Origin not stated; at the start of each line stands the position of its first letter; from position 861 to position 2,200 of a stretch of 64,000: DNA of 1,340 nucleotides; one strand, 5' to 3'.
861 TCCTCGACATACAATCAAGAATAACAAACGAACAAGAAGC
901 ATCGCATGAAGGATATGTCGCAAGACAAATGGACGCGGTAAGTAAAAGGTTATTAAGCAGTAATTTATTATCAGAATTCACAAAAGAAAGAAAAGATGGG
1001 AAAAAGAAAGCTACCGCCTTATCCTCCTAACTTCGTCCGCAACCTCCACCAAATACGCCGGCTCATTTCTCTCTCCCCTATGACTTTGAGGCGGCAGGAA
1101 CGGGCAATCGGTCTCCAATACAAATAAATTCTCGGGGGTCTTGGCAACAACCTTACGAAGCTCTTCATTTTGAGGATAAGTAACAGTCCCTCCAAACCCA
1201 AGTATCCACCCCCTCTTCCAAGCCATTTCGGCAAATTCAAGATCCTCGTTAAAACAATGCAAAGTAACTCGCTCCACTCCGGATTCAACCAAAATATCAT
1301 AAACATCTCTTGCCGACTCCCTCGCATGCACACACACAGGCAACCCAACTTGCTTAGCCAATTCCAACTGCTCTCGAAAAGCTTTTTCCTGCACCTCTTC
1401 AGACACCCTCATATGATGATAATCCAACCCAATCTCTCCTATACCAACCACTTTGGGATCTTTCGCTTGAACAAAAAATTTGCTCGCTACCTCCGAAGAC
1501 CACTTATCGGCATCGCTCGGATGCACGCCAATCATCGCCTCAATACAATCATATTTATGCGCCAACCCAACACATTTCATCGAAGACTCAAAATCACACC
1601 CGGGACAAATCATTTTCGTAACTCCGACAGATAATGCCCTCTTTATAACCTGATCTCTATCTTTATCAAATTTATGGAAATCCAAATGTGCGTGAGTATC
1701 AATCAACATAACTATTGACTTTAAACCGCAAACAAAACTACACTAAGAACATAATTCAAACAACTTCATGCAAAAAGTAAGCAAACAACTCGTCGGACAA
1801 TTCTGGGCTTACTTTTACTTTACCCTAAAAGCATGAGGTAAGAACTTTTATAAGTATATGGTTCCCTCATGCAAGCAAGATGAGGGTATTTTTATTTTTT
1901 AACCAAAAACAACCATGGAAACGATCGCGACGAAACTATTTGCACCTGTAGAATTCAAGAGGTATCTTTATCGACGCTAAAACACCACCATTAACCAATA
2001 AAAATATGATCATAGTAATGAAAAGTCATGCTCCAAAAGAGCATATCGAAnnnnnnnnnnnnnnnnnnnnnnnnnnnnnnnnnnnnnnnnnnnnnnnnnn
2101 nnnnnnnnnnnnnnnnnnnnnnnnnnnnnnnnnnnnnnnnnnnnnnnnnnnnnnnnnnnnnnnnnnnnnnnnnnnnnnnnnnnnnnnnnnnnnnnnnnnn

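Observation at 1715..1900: Putative ribosome-mediated attenuator: aromatic leader peptide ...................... in front of the DAHP-synthase operon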

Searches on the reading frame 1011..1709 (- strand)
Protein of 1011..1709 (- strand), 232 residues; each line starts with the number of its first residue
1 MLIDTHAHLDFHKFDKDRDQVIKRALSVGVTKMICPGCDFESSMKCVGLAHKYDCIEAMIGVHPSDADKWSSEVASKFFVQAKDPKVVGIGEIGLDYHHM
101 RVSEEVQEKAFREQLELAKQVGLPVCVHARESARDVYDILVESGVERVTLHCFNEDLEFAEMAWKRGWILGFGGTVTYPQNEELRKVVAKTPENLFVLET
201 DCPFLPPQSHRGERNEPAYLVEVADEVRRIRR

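Call 7: search_protein_families(library=pfam, proteins=[window:1011-1709:-])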
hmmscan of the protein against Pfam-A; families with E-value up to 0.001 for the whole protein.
window:1011-1709:- (232 aa): 2 families
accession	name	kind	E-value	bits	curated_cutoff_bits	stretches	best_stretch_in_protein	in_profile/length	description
PF01026.27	TatD_DNase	-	3.9e-71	239.9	27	1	3-231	1-233/253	TatD related DNase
PF01979.26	Amidohydro_1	-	0.00034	20.4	25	0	2-148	6-173/345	Amidohydrolase family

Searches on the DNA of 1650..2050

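Call 4: search_rna_families(source=window, start=1650, end=2050, threshold=evalue, max_evalue=10)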
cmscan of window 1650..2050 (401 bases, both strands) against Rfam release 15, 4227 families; matches with E-value up to 10: 2.
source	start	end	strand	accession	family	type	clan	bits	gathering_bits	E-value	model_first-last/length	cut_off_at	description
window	1859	1898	-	RF02416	TCV_H4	Cis-reg;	-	18.6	50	1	1-51/51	no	Turnip crinkle virus 3'UTR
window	1731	1844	-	RF01770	rimP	Cis-reg; leader;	-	14.8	47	9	1-102/102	no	Gammaprotebacteria rimP leader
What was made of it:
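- On Curated Rfam leader families (Trp_leader, Phe_leader, His_leader, Leu_leader, Thr_leader, leu/phe leader): In 1650-2050 at E up to 10 there are only two chance-level hits on the opposite strand (call 4).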
